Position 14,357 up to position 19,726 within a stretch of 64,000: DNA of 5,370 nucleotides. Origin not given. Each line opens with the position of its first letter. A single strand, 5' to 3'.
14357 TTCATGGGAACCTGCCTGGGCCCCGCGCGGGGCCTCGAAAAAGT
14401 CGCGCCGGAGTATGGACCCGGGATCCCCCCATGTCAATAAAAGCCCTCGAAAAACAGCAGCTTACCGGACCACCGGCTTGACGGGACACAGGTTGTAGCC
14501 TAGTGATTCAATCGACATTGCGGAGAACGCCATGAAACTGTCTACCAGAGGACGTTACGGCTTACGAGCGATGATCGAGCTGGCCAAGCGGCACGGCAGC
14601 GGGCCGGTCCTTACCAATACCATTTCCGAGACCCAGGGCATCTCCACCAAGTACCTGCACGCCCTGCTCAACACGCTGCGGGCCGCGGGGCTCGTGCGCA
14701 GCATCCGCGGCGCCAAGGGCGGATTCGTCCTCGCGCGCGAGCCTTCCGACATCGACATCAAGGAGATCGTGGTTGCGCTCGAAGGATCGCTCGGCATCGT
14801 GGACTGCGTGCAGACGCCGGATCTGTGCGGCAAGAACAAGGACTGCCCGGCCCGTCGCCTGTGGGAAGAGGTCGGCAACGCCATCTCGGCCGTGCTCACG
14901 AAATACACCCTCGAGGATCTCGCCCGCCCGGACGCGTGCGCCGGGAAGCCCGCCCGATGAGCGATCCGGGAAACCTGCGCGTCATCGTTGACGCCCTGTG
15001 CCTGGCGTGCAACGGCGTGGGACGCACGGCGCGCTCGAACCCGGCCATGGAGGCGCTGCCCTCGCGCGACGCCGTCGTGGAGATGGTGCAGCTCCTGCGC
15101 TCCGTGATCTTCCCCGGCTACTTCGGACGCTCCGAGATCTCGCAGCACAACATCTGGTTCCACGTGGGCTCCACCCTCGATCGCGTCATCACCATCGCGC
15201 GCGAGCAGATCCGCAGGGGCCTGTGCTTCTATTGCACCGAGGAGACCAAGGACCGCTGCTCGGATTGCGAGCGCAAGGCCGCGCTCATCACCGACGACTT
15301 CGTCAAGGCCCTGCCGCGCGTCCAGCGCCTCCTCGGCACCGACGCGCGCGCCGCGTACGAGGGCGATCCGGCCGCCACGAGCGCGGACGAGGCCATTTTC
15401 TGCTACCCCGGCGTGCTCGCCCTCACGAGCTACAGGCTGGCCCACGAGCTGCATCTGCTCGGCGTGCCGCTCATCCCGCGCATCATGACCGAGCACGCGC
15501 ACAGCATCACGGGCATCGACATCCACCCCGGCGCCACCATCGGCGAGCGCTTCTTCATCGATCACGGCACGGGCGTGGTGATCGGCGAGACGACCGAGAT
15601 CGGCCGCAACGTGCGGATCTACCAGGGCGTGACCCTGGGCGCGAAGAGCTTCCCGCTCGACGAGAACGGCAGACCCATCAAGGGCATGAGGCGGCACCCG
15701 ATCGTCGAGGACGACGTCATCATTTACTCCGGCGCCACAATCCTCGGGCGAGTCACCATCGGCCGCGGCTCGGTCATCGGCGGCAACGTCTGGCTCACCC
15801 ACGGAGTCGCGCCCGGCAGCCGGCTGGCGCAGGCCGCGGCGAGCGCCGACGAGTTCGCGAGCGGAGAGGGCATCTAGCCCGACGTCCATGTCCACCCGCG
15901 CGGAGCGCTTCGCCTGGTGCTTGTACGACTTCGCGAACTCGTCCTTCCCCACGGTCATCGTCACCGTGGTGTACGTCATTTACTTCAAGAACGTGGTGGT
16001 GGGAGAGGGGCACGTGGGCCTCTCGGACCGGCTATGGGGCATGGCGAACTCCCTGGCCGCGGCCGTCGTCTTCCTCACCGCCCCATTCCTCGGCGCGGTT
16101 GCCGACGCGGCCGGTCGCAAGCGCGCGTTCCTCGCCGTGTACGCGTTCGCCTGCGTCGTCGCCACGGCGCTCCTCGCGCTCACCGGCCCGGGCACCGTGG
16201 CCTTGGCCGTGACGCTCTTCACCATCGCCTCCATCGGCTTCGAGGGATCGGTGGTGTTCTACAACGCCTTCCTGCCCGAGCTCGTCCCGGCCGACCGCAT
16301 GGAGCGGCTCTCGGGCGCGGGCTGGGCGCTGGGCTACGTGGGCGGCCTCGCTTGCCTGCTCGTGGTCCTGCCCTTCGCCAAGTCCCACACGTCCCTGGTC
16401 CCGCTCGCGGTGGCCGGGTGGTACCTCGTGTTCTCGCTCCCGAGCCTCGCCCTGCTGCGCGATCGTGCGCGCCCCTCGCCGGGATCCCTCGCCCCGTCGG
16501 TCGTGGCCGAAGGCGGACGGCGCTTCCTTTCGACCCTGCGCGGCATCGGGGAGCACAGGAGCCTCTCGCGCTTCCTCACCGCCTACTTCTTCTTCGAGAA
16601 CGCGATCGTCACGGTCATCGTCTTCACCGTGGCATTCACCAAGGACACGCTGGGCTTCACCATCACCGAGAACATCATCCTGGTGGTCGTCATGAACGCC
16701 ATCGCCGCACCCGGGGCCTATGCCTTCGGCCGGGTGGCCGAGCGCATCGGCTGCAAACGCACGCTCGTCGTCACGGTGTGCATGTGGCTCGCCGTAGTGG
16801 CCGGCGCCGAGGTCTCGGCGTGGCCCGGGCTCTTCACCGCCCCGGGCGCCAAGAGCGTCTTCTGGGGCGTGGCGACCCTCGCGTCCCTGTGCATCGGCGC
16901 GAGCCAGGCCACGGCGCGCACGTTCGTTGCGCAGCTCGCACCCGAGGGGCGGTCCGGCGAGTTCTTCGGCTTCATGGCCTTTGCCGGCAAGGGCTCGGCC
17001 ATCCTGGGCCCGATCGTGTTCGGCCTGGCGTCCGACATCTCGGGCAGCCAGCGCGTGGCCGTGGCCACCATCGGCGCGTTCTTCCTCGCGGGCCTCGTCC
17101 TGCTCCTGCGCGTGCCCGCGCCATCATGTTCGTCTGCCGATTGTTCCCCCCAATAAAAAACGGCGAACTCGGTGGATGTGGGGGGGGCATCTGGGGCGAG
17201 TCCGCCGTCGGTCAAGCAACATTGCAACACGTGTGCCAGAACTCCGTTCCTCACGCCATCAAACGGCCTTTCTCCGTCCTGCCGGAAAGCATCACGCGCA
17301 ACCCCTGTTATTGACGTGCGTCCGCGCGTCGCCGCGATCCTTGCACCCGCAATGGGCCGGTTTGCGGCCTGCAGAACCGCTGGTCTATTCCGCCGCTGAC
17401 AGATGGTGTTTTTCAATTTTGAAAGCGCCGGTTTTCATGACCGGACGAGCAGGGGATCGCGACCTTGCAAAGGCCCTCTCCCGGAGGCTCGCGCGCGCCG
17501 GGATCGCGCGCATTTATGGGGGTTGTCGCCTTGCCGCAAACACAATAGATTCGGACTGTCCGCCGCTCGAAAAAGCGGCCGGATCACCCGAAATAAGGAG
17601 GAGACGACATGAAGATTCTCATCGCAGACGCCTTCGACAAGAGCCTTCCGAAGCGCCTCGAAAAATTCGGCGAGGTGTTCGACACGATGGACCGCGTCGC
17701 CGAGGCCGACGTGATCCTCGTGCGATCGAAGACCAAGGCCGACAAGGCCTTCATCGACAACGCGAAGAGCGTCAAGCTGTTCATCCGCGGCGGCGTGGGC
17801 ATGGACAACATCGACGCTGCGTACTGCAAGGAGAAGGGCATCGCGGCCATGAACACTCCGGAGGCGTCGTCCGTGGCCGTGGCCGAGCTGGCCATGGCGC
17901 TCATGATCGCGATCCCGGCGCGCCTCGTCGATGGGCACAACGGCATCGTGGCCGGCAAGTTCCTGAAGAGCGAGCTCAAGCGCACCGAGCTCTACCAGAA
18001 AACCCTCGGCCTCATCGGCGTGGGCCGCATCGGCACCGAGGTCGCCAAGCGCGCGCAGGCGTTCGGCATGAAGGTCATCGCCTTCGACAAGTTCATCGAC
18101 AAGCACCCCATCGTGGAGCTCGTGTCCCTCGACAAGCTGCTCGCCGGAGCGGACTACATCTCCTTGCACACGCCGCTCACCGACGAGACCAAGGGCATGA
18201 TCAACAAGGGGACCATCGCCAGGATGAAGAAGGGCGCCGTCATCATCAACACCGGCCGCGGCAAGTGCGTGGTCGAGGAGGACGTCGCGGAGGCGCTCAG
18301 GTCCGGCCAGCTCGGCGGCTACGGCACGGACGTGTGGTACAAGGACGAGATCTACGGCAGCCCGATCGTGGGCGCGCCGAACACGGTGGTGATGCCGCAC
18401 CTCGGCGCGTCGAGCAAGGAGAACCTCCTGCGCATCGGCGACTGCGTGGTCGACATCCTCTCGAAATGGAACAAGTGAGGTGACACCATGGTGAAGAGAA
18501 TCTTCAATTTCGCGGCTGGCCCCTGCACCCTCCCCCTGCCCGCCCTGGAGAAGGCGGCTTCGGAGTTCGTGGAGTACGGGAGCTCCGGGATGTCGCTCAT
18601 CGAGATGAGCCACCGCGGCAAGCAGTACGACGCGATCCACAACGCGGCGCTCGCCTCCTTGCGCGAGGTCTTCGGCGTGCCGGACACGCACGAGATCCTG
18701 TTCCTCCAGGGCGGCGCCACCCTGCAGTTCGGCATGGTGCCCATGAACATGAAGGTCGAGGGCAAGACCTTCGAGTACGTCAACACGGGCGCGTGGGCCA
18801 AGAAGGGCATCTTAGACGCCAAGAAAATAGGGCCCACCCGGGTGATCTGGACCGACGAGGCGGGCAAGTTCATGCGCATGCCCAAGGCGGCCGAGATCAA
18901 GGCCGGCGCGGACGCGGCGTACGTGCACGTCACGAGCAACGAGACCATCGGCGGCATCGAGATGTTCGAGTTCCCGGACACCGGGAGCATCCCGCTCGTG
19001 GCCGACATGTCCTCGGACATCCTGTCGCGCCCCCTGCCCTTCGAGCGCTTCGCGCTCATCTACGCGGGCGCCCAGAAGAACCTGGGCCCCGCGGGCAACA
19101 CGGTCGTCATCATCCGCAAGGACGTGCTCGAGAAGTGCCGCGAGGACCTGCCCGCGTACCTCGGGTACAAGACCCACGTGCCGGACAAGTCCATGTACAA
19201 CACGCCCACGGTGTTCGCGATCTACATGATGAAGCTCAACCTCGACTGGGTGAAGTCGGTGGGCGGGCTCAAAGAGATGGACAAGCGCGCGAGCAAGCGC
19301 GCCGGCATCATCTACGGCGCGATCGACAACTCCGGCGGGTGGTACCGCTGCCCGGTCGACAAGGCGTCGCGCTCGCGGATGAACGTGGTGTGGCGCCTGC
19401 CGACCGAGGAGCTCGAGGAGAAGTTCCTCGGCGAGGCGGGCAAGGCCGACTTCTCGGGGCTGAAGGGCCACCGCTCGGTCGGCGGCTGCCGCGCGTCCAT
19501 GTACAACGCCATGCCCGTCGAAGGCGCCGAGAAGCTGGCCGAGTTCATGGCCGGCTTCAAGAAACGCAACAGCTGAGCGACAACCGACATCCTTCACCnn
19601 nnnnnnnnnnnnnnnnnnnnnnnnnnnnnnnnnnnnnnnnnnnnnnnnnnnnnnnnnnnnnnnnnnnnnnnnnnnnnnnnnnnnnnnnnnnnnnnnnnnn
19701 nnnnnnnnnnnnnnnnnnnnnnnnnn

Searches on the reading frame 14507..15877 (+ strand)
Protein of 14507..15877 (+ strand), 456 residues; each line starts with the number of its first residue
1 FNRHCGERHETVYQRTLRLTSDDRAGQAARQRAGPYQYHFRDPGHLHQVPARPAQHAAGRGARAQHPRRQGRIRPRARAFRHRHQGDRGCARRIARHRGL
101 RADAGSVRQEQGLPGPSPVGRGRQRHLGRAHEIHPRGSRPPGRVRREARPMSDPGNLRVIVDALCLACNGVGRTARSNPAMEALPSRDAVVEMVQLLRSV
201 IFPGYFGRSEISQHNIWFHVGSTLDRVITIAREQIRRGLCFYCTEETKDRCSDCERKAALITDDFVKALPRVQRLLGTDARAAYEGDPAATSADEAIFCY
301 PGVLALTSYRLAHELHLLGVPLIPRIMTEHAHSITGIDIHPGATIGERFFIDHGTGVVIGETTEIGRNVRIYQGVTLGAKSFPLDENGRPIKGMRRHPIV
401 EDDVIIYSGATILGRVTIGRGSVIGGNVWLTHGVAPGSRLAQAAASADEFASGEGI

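Call 69: search_protein_families(library=pfam, proteins=[window:14507-15877:+], max_evalue=0.0001)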
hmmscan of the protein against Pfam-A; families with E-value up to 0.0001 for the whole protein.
window:14507-15877:+ (456 aa): 1 family
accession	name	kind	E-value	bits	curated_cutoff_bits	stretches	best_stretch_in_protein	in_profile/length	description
PF00132.30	Hexapep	-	1.5e-12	47.1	27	1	397-431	1-35/36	Bacterial transferase hexapeptide (six repeats)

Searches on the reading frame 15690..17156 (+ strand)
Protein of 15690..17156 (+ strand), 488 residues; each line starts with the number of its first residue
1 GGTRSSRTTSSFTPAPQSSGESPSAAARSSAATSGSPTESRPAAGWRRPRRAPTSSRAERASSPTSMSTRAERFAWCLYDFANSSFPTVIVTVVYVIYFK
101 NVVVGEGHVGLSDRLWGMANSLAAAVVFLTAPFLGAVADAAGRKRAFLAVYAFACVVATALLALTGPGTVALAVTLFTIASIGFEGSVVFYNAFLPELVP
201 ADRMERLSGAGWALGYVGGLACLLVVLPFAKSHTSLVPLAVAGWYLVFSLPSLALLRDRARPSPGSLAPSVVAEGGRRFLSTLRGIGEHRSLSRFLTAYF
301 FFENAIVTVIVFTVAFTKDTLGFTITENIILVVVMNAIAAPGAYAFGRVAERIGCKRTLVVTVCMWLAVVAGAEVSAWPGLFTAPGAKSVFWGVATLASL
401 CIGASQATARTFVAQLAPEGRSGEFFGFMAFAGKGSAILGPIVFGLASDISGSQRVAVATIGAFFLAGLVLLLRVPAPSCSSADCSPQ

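Call 69: search_protein_families(library=pfam, proteins=[window:15690-17156:+], max_evalue=0.0001)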
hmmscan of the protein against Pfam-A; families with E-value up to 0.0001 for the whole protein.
window:15690-17156:+ (488 aa): 2 families
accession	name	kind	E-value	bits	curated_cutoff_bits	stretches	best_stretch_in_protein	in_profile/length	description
PF11700.14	ATG22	-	2.3e-48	165.6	24.1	1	119-477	76-474/482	Vacuole effluxer Atg22 like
PF07690.21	MFS_1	-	1.3e-24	87.2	33.4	3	303-478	8-177/347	Major Facilitator Superfamily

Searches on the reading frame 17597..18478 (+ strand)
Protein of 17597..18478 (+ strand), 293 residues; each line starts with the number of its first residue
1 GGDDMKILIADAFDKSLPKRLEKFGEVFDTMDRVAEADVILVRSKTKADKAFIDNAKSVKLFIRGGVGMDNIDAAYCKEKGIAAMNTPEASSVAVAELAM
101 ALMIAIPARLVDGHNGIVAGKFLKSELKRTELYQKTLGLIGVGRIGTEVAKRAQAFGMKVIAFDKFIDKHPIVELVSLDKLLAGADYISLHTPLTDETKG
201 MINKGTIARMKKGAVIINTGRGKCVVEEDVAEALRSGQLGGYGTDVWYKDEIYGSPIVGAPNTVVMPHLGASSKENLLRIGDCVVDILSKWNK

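Call 69: search_protein_families(library=pfam, proteins=[window:17597-18478:+], max_evalue=0.0001)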
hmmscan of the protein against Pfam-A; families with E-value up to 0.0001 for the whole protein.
window:17597-18478:+ (293 aa): 3 families
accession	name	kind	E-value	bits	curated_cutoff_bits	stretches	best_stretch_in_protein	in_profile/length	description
PF02826.25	2-Hacid_dh_C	-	7e-54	182.3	25.1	1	100-270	1-178/178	D-isomer specific 2-hydroxyacid dehydrogenase, NAD binding domain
PF00389.36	2-Hacid_dh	-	8.1e-23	81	24.6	1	29-291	32-123/134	D-isomer specific 2-hydroxyacid dehydrogenase, catalytic domain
PF03446.21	NAD_binding_2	-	1.3e-05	25.7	21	1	137-236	2-109/161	NAD binding domain of 6-phosphogluconate dehydrogenase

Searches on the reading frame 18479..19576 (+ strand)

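Call 70: search_protein_families(library=pfam, proteins=[window:18479-19576:+], max_evalue=0.0001)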
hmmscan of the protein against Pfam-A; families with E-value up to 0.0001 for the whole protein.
window:18479-19576:+ (365 aa): 1 family
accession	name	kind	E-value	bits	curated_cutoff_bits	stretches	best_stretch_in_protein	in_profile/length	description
PF00266.25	Aminotran_5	-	5.7e-34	118.1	21.5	1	8-353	1-371/371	Aminotransferase class-V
